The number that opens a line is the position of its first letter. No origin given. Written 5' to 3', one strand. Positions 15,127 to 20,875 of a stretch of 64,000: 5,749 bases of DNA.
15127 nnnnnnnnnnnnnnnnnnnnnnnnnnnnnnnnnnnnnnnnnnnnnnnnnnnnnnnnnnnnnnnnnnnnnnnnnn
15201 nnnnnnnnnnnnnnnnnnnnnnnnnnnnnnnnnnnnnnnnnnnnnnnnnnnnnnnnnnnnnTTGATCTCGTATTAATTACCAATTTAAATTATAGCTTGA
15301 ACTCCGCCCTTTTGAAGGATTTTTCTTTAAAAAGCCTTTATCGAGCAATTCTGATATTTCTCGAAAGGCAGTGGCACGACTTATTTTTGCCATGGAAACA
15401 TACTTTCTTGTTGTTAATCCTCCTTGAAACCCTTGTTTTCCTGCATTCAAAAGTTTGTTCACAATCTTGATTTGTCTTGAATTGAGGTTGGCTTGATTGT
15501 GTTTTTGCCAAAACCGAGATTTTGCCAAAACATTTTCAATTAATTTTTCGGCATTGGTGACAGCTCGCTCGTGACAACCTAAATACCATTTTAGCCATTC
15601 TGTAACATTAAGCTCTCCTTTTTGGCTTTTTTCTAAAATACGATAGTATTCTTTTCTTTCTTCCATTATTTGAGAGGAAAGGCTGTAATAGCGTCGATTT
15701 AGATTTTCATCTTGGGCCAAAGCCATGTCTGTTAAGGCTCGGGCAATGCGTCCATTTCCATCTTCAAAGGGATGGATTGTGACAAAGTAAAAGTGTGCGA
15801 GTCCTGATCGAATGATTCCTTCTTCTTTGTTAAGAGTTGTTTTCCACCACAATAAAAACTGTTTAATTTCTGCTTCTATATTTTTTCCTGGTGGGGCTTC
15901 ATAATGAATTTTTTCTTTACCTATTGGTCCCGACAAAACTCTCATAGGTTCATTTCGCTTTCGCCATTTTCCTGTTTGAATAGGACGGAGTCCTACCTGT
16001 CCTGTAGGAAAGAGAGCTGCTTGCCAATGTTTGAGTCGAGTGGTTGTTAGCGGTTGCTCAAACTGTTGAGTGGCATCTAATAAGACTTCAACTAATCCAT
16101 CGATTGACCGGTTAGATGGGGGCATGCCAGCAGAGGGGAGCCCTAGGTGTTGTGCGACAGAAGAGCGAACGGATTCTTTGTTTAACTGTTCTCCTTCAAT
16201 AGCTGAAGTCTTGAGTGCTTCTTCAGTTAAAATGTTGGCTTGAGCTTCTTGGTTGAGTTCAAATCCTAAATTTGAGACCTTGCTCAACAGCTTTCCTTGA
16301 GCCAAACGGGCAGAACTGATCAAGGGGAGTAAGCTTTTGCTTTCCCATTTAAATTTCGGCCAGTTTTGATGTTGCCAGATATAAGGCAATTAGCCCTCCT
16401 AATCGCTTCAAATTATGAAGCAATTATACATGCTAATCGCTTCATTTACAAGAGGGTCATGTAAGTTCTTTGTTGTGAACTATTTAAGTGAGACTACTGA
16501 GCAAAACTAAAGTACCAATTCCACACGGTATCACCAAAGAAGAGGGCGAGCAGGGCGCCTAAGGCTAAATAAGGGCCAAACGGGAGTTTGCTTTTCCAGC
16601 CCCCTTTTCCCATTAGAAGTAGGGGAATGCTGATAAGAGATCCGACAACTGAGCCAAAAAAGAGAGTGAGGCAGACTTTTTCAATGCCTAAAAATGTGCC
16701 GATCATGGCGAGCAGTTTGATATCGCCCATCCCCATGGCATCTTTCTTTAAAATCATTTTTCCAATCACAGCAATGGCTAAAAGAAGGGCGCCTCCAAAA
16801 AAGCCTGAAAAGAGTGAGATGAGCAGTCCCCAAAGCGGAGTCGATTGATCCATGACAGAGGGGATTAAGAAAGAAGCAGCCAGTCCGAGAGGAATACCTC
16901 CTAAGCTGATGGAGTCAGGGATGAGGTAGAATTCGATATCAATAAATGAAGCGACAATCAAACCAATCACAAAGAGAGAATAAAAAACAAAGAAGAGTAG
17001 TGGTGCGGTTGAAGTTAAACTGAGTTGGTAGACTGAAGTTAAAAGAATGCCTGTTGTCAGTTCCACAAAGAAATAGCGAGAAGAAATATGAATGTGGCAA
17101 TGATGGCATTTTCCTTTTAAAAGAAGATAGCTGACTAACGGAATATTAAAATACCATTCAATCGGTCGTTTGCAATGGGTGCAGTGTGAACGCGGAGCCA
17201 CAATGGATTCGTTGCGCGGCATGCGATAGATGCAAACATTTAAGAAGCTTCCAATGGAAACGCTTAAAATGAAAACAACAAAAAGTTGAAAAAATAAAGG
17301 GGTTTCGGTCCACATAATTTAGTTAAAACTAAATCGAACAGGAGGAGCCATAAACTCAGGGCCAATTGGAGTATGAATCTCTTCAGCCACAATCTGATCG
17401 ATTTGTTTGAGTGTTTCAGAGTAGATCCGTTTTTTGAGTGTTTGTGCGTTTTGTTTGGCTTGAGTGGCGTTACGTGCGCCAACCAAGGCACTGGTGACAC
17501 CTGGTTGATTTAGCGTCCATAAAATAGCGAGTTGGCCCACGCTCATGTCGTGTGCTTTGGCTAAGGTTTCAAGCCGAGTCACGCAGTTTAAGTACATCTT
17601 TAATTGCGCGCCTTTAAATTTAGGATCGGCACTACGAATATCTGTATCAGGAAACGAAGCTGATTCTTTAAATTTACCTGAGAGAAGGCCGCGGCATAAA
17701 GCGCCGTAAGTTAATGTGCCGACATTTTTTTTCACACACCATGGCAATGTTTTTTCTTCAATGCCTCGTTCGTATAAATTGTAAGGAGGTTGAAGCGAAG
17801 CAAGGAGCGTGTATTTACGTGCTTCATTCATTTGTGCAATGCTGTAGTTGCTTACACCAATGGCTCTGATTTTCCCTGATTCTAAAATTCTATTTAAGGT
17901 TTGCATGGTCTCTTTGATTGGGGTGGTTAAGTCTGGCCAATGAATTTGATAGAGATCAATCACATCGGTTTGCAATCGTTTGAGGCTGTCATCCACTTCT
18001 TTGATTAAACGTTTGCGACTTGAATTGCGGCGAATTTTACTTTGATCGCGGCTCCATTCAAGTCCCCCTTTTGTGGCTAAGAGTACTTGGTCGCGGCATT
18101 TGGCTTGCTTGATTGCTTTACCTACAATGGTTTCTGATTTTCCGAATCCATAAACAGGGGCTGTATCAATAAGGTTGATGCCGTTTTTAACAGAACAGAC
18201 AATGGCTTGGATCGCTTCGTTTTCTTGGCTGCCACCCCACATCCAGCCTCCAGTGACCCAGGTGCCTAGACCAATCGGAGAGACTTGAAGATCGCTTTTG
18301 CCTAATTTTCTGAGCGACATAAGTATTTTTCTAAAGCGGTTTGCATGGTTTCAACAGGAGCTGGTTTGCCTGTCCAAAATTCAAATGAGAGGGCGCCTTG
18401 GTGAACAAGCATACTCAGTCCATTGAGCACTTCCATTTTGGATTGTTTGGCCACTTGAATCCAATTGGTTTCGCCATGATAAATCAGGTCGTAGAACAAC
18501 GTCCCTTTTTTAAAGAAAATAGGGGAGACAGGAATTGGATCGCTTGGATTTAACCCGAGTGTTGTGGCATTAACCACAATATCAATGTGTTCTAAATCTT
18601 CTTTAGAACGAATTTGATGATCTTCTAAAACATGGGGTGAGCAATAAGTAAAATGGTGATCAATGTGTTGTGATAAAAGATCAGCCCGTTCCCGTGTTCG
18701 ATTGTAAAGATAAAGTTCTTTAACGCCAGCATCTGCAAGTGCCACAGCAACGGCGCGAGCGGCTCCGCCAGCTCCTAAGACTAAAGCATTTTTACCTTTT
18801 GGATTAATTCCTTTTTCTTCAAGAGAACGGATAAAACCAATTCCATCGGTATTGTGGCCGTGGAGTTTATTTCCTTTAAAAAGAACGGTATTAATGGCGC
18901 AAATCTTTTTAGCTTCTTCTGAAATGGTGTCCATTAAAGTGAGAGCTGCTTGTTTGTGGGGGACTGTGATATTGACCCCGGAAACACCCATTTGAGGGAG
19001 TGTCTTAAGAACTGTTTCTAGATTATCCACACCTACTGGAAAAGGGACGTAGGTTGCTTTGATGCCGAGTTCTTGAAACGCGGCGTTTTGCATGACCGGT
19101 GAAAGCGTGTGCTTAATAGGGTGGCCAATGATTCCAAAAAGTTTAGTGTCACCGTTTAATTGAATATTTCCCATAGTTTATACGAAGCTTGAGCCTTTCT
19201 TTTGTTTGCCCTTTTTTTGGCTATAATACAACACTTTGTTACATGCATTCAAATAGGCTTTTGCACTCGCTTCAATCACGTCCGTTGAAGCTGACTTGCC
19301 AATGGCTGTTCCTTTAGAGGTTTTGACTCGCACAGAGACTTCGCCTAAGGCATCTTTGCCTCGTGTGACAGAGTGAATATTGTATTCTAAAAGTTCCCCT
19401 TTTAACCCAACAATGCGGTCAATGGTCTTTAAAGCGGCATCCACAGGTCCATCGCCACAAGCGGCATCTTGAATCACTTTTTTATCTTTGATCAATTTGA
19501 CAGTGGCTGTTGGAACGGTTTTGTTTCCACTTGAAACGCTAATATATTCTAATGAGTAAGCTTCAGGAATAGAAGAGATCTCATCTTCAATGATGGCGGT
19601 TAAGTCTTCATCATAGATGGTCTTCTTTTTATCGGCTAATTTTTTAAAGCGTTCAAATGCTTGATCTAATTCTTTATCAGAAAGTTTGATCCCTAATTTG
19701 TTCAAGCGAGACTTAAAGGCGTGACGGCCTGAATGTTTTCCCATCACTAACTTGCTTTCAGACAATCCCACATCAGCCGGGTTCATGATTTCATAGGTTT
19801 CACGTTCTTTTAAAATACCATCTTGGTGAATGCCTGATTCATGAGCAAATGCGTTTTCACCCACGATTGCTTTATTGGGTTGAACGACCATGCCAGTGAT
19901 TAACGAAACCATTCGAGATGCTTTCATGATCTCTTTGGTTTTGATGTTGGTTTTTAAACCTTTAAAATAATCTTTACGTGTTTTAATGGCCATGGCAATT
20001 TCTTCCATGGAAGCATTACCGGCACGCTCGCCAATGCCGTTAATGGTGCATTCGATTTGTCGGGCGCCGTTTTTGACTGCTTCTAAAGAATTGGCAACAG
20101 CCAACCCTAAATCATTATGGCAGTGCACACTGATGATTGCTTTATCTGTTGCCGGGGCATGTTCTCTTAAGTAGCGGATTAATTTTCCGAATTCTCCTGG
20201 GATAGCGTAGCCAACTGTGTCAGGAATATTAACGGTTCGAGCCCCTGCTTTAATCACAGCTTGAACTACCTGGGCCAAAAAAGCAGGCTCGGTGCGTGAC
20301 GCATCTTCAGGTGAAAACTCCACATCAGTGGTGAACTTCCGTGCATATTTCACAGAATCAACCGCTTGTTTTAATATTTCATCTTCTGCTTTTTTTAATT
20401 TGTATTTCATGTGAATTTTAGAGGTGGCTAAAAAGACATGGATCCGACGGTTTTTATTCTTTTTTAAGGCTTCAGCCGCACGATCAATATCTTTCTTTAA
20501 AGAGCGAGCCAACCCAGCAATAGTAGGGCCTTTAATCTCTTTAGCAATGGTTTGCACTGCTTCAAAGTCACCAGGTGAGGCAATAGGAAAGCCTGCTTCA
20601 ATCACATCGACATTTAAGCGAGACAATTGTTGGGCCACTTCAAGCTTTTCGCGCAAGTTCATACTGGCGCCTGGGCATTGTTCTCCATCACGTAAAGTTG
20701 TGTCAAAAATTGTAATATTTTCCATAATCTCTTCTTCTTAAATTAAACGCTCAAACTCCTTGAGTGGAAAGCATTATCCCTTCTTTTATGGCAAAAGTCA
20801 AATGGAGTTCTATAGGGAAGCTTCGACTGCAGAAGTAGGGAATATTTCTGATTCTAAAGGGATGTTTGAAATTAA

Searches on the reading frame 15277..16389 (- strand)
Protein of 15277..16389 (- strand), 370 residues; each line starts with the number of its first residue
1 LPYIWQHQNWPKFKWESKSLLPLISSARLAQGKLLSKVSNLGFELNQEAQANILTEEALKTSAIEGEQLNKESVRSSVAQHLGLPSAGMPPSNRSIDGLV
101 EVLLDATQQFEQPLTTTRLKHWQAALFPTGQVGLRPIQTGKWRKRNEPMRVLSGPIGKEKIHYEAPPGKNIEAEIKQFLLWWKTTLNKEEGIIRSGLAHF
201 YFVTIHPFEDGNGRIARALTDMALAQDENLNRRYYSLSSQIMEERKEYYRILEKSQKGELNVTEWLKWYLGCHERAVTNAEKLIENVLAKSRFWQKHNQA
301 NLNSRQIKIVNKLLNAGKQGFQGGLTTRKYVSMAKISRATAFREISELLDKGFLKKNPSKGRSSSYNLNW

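Call 68: search_protein_families(library=pfam, proteins=[window:15277-16389:-], max_evalue=0.00001)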
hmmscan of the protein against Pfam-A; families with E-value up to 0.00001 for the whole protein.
window:15277-16389:- (370 aa): 2 families
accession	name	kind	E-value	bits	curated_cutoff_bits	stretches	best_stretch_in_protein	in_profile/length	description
PF13776.11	DUF4172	-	5.4e-32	110.4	25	1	3-84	1-82/82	Domain of unknown function (DUF4172)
PF02661.23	Fic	-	5.5e-16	59.6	24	1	113-224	1-93/93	Fic/DOC family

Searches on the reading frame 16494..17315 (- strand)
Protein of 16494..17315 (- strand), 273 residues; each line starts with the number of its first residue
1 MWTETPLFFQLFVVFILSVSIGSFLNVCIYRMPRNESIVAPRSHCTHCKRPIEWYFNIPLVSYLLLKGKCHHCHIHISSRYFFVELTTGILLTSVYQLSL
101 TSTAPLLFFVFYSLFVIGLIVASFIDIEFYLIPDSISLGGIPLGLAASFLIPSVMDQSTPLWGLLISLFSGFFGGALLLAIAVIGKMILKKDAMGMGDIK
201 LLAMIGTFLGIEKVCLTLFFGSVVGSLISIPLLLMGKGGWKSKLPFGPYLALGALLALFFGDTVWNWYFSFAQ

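Call 68: search_protein_families(library=pfam, proteins=[window:16494-17315:-], max_evalue=0.00001)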
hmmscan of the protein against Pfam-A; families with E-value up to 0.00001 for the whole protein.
window:16494-17315:- (273 aa): 2 families
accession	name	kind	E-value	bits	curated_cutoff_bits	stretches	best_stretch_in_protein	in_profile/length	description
PF06750.18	A24_N_bact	-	2.3e-33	114.6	23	1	16-96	1-81/84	Bacterial Peptidase A24 N-terminal domain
PF01478.23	Peptidase_A24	-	6.9e-16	59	26.5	1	114-230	2-104/104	Type IV leader peptidase family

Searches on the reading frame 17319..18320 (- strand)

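Call 68: search_protein_families(library=pfam, proteins=[window:17319-18320:-], max_evalue=0.00001)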
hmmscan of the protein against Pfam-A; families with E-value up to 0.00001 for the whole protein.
window:17319-18320:- (333 aa): 1 family
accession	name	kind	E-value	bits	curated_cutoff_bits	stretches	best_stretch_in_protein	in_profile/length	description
PF00248.27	Aldo_ket_red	-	6.9e-74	249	24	1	15-311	1-290/291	Aldo/keto reductase family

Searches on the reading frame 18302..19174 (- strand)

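Call 68: search_protein_families(library=pfam, proteins=[window:18302-19174:-], max_evalue=0.00001)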
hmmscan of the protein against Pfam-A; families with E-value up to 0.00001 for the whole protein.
window:18302-19174:- (290 aa): 3 families
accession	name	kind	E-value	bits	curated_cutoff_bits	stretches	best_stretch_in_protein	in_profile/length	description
PF08501.16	Shikimate_dh_N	-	7.6e-27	93.8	27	1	15-97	1-83/83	Shikimate dehydrogenase substrate binding domain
PF18317.6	SDH_C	-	8.6e-15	54.6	25.8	1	252-282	1-31/31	Shikimate 5'-dehydrogenase C-terminal domain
PF01488.26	Shikimate_DH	-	1.5e-08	35.3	24.3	1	125-204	10-83/138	Shikimate / quinate 5-dehydrogenase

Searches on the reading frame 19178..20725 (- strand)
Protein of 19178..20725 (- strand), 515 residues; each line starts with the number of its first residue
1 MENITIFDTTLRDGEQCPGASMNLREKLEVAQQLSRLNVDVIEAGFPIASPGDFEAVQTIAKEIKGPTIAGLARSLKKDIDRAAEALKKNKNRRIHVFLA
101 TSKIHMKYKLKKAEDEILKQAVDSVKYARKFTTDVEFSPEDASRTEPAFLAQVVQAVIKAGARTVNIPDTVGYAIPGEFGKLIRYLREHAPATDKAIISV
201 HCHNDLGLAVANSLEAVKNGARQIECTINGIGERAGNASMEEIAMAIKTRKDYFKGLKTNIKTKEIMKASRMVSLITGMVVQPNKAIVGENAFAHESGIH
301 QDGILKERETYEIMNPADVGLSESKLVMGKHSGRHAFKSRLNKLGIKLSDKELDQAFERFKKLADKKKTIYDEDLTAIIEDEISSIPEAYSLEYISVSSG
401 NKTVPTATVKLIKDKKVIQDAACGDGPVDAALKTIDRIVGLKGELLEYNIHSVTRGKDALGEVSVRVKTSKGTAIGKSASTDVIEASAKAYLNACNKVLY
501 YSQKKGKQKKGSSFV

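Call 34: search_protein_families(library=ncbifam, proteins=[window:19178-20725:-], max_evalue=0.00001)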
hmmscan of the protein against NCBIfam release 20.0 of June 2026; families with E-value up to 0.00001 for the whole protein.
window:19178-20725:- (515 aa): 22 families
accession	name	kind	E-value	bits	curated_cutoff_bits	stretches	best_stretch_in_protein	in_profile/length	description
NF002086.0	PRK00915.1-3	equivalog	6.5e-248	823.4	532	1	2-509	5-512/516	2-isopropylmalate synthase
TIGR00973.1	leuA_bact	equivalog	1.7e-229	762.3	598.7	1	4-496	2-494/494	2-isopropylmalate synthase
NF002087.0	PRK00915.1-4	equivalog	1e-227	756.7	729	1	2-509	5-513/516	2-isopropylmalate synthase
NF002088.0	PRK00915.1-5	equivalog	6.9e-208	691.3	697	1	1-509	1-509/514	2-isopropylmalate synthase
NF002084.0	PRK00915.1-1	equivalog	4.3e-199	662.4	748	1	2-504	3-505/523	2-isopropylmalate synthase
NF002085.0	PRK00915.1-2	subfamily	2.3e-162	541.3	517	1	1-499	11-500/504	2-isopropylmalate synthase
TIGR02090.1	LEU1_arch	subfamily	2.4e-128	428.3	484.75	1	4-379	1-363/363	isopropylmalate/citramalate/homocitrate synthases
NF041069.1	IPMS_Sufob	equivalog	2.4e-125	418.7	600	1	4-383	1-369/371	isopropylmalate synthase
TIGR02660.1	nifV_homocitr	equivalog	8.6e-94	314.8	462.9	1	4-378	2-364/365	homocitrate synthase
TIGR02146.1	LysS_fung_arch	equivalog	1.6e-87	294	413.55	1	6-362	1-344/344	homocitrate synthase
NF042434.1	IPMS_Lepto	equivalog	3.2e-78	263.3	500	1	3-367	5-373/374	2-isopropylmalate synthase LeuA2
NF042433.1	CitmalDyn_Leptosp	equivalog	1.9e-63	214.8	950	1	3-470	7-477/514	(R)-citramalate synthase CimA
TIGR00977.1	citramal_synth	equivalog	1.4e-62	211.7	450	1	4-499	2-517/526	citramalate synthase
NF002991.1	PRK03739.1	subfamily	2.6e-58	198.1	455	1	9-497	32-550/550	2-isopropylmalate synthase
TIGR00970.1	leuA_yeast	equivalog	4.5e-47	160.9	697.4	1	9-312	32-349/564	2-isopropylmalate synthase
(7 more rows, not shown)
